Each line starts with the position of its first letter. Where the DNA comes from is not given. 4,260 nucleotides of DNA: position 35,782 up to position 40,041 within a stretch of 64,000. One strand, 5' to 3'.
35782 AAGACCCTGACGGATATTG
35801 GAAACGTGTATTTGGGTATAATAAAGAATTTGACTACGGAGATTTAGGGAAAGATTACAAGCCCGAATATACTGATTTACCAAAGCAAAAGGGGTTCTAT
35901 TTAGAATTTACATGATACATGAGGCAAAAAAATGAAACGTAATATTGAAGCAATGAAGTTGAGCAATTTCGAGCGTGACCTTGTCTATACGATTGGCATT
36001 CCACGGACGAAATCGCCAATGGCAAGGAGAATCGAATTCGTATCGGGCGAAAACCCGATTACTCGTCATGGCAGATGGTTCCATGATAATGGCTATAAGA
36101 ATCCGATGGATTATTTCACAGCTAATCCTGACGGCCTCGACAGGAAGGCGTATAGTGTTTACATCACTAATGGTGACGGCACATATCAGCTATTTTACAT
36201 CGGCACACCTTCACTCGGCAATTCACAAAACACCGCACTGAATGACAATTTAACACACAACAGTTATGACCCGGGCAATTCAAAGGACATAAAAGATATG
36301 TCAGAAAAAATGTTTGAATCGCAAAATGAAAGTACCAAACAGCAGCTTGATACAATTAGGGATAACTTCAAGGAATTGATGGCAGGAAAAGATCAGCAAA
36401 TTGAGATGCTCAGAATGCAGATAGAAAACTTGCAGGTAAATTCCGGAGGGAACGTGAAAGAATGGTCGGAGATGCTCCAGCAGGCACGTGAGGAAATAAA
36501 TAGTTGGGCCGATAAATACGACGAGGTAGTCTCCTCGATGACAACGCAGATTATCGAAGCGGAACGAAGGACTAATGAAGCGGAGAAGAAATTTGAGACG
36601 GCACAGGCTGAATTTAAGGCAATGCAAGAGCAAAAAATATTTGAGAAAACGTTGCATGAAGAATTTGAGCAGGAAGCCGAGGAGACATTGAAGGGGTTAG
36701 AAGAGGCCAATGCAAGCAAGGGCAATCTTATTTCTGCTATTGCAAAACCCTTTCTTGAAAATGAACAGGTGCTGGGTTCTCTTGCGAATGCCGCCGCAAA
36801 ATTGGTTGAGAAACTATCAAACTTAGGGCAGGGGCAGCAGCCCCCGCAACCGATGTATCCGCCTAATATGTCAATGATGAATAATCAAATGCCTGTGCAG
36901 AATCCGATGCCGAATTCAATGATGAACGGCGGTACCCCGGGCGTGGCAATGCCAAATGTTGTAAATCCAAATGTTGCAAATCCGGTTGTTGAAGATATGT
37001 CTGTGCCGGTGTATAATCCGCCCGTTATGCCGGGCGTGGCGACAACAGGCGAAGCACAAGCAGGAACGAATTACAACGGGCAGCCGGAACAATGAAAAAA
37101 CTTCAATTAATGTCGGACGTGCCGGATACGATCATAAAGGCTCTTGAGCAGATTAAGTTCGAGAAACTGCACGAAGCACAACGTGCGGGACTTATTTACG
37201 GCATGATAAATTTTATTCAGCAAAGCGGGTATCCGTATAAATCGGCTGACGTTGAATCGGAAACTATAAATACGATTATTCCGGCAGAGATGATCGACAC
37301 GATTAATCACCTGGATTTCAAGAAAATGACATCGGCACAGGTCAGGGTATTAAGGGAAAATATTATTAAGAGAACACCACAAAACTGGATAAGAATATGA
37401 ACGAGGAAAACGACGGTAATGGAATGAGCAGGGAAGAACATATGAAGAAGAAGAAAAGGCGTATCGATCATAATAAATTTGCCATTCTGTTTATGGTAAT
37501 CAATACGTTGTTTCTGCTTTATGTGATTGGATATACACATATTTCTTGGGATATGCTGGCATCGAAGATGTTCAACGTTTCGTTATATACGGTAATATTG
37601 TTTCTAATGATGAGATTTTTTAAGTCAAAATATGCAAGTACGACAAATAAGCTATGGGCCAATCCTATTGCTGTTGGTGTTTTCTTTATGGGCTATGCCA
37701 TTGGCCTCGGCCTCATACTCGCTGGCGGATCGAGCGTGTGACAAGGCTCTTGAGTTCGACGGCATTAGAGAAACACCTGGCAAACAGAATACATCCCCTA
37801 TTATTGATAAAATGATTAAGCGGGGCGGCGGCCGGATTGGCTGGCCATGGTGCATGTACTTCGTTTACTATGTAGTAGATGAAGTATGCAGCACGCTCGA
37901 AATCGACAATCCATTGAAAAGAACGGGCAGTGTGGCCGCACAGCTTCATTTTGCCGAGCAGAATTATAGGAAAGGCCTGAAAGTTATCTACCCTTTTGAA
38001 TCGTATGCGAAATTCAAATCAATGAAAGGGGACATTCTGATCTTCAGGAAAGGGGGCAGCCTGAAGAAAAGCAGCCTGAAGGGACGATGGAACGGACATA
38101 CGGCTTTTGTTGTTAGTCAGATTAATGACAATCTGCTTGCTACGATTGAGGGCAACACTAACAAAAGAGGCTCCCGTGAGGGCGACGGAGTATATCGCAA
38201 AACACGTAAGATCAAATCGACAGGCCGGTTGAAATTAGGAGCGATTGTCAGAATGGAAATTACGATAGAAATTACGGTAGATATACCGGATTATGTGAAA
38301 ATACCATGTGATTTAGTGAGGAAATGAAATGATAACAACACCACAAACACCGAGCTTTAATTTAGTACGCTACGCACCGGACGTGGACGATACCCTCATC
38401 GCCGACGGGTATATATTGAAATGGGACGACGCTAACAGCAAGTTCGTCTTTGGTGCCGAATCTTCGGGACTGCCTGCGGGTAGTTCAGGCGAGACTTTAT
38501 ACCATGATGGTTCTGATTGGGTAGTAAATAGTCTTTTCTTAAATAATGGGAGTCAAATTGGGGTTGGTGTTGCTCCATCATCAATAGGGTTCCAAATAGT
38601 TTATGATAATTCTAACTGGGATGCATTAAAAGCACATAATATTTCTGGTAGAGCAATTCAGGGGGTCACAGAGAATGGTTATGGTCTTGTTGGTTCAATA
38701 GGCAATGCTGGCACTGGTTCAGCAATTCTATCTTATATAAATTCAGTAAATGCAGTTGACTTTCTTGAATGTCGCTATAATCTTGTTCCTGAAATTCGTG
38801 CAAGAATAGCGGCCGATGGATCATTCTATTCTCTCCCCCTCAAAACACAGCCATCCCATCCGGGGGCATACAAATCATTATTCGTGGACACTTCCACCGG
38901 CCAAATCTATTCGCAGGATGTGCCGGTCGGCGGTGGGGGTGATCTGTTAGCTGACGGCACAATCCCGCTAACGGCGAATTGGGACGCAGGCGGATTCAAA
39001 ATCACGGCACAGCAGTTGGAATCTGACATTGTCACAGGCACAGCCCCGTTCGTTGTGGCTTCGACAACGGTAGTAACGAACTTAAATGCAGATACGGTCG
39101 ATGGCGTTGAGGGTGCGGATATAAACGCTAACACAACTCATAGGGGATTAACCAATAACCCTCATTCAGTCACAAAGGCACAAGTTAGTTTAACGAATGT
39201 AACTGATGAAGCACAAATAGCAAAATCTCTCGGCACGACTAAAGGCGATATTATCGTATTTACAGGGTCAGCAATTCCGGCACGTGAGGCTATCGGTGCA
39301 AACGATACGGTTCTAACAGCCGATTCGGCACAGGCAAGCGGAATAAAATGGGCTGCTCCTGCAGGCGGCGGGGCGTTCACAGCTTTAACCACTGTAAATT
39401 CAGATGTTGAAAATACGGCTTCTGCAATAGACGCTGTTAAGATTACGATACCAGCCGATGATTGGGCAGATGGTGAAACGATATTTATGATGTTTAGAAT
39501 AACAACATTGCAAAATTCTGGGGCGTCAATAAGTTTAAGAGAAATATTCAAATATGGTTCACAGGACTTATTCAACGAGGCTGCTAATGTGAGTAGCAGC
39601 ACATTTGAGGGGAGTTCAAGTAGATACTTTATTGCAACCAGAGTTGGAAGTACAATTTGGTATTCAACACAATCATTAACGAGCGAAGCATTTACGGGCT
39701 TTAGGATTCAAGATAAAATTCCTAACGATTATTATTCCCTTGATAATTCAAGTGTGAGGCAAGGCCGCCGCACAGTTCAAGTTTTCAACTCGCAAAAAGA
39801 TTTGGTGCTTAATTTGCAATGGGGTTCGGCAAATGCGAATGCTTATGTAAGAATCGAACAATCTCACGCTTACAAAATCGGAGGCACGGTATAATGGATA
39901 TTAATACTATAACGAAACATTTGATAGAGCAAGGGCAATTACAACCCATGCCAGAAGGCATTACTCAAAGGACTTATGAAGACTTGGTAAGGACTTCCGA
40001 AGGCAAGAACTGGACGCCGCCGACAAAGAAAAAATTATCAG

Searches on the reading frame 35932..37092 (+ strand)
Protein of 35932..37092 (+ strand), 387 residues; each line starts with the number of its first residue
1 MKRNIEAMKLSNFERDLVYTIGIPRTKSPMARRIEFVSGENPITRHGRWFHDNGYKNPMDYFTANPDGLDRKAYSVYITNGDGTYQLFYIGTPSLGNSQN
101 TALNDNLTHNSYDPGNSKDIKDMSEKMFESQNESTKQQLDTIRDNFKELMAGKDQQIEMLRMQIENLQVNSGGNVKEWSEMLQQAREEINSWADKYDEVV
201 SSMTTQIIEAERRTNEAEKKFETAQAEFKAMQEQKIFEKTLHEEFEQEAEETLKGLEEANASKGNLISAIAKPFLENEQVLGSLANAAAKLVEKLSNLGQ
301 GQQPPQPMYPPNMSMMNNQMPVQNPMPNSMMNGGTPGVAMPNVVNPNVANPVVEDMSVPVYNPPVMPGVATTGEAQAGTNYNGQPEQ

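Call 15: search_protein_families(library=phrogs, proteins=[window:35932-37092:+], max_evalue=0.001)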
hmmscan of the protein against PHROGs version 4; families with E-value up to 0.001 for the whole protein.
window:35932-37092:+ (387 aa): 0 families

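Call 17: search_protein_families(library=pfam, proteins=[window:35932-37092:+], max_evalue=0.01)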
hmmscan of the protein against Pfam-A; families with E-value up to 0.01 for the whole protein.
window:35932-37092:+ (387 aa): 0 families

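Call 55: search_dna_similar(query=window:35932-37092:+, collection=phages, mode=protein, max_rows=8, max_evalue=0.001)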
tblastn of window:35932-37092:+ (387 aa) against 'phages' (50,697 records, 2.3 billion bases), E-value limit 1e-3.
No match.

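Call 84: search_protein_families(library=ncbifam, proteins=[window:35932-37092:+], max_evalue=0.01)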
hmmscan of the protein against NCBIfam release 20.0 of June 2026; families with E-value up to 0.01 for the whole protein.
window:35932-37092:+ (387 aa): 1 family
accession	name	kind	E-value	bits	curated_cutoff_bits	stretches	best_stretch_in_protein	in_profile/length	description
NF033093.1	HK_VicK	exception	0.0079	14.9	680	0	131-254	33-152/448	cell wall metabolism sensor histidine kinase VicK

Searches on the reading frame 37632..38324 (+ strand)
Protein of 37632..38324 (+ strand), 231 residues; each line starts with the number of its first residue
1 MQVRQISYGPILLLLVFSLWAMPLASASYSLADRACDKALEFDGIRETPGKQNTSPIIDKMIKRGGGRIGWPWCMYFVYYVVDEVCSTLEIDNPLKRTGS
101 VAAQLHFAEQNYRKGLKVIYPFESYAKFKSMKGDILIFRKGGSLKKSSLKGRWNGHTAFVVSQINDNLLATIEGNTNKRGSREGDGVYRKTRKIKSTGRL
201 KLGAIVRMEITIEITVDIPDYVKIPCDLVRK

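Call 16: search_protein_families(library=phrogs, proteins=[window:37632-38324:+], max_evalue=0.001)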
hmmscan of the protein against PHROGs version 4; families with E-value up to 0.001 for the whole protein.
window:37632-38324:+ (231 aa): 3 families
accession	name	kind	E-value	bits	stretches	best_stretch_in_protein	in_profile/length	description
phrog_9589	-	lysis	2.9e-12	48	1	68-196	46-146/281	endolysin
phrog_21357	-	lysis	0.0008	19.9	0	39-194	11-149/225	endolysin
phrog_21825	-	lysis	0.0009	19.8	0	69-196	45-156/289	endolysin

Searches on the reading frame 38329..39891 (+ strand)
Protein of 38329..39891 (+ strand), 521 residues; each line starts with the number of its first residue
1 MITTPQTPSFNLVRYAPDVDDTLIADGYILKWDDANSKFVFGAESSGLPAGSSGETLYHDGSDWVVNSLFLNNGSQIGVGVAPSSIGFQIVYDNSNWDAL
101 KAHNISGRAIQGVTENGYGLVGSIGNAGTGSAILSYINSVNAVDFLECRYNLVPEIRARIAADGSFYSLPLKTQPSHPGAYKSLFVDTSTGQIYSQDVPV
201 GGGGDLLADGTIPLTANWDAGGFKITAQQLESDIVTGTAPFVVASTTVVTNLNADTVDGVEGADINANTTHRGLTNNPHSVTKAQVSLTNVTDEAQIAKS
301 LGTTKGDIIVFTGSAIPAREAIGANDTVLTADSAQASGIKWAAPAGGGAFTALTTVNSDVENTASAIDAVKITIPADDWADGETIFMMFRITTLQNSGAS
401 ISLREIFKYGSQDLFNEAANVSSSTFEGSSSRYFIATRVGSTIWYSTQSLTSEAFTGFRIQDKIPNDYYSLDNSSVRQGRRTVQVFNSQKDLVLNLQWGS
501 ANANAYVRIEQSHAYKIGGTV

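Call 15: search_protein_families(library=phrogs, proteins=[window:38329-39891:+], max_evalue=0.001)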
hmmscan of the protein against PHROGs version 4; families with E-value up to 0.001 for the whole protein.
window:38329-39891:+ (521 aa): 3 families
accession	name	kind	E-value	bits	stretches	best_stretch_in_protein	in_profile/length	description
phrog_33513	-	unknown function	2.2e-06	26.8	1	294-369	53-122/1042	-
phrog_35034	-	unknown function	3.2e-05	24.6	1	216-305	9-97/242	-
phrog_32934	-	unknown function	6.5e-05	22.6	1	211-357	328-456/577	-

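Call 17: search_protein_families(library=pfam, proteins=[window:38329-39891:+], max_evalue=0.01)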
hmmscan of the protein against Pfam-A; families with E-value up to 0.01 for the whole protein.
window:38329-39891:+ (521 aa): 0 families

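Call 84: search_protein_families(library=ncbifam, proteins=[window:38329-39891:+], max_evalue=0.01)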
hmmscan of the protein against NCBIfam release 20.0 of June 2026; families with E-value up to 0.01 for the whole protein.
window:38329-39891:+ (521 aa): 0 families

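Call 85: search_solved_structures(query=window:38329-39891:+, max_evalue=1)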
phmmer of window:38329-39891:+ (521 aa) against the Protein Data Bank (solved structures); distinct sequences matched with E-value up to 1: 0.
